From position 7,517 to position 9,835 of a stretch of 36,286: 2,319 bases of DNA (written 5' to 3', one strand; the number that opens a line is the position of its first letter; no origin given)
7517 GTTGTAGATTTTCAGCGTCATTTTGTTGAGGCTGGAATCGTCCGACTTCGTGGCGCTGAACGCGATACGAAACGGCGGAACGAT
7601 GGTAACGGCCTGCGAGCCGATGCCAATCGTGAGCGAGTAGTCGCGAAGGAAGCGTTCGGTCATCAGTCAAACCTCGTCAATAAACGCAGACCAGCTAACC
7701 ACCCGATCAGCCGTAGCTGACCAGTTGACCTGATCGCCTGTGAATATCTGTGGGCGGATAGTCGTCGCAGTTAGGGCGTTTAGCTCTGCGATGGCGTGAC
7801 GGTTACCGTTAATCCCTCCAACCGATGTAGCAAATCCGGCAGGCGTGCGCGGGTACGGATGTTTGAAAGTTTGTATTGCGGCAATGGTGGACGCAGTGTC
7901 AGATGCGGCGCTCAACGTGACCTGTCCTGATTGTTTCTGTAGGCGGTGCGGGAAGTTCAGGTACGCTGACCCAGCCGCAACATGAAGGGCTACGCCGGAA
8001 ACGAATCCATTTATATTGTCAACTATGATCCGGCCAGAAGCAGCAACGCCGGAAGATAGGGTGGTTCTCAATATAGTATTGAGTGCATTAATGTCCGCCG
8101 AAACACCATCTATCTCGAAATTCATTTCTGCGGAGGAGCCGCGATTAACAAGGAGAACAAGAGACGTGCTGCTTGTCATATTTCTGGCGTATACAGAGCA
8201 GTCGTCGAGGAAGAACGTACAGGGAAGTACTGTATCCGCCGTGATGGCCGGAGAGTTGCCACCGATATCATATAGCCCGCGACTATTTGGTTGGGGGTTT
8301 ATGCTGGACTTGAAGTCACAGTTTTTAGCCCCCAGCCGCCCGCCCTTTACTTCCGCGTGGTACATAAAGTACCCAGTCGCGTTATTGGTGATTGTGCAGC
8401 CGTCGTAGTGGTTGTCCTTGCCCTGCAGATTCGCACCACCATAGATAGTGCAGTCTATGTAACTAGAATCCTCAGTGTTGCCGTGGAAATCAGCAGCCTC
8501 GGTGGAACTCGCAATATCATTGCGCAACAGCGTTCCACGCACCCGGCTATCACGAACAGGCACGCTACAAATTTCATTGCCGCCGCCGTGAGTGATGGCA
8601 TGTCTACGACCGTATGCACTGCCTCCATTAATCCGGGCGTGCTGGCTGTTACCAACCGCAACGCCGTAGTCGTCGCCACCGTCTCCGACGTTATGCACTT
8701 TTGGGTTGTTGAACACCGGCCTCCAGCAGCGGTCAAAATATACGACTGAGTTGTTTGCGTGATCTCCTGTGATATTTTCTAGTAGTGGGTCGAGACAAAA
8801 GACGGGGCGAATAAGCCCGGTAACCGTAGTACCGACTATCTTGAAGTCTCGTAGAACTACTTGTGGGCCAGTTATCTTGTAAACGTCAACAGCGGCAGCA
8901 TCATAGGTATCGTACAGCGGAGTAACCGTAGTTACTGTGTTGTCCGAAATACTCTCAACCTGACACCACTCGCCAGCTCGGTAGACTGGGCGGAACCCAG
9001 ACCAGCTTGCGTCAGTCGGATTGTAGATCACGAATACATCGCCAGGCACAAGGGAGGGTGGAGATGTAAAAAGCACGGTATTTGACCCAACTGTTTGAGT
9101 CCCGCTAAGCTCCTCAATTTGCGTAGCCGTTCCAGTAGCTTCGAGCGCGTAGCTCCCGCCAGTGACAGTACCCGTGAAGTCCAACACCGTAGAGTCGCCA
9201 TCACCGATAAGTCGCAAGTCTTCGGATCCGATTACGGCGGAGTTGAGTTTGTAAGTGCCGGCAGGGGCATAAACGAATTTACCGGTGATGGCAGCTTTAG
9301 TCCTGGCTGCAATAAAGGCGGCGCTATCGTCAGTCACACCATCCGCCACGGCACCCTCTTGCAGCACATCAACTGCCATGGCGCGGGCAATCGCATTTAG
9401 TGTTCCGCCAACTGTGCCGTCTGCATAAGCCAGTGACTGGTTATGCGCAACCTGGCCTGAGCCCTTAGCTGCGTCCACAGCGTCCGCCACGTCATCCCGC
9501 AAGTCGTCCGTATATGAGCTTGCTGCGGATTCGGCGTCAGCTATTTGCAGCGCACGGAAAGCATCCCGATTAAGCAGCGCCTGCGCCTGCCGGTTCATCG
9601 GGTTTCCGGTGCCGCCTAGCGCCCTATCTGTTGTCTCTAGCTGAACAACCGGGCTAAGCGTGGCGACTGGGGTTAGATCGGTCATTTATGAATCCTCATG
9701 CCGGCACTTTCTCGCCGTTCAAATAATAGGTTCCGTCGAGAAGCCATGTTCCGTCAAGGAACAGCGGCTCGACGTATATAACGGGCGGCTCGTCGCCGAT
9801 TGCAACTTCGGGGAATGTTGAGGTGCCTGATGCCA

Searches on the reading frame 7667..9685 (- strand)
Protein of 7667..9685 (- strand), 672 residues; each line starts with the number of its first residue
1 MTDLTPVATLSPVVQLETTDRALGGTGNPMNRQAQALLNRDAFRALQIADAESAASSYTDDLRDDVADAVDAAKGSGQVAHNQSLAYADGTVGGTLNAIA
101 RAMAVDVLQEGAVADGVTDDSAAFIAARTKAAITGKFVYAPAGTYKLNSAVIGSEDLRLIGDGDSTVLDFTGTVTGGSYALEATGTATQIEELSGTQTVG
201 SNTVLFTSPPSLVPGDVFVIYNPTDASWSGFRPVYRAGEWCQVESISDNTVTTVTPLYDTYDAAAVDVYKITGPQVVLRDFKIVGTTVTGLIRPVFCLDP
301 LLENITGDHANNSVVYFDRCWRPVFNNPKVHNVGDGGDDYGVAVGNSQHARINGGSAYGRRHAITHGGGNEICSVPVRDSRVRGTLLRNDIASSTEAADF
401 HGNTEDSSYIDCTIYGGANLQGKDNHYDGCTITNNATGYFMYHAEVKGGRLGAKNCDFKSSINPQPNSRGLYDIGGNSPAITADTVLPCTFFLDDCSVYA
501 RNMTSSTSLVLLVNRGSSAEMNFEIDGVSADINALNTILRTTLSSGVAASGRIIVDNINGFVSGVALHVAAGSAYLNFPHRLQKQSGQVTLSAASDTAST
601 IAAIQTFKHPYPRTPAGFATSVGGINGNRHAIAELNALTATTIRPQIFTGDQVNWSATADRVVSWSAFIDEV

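Call 66: search_protein_families(library=phrogs, proteins=[window:7667-9685:-], max_evalue=0.00001)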
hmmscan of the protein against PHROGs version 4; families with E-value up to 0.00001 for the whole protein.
window:7667-9685:- (672 aa): 3 families
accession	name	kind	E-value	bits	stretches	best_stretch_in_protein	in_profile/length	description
phrog_13768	-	tail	2.1e-112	378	1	21-672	72-718/718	tail protein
phrog_14558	-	tail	9e-15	55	1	76-363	77-374/740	tail spike protein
phrog_13144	-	unknown function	3e-09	37.2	1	65-164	28-126/464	-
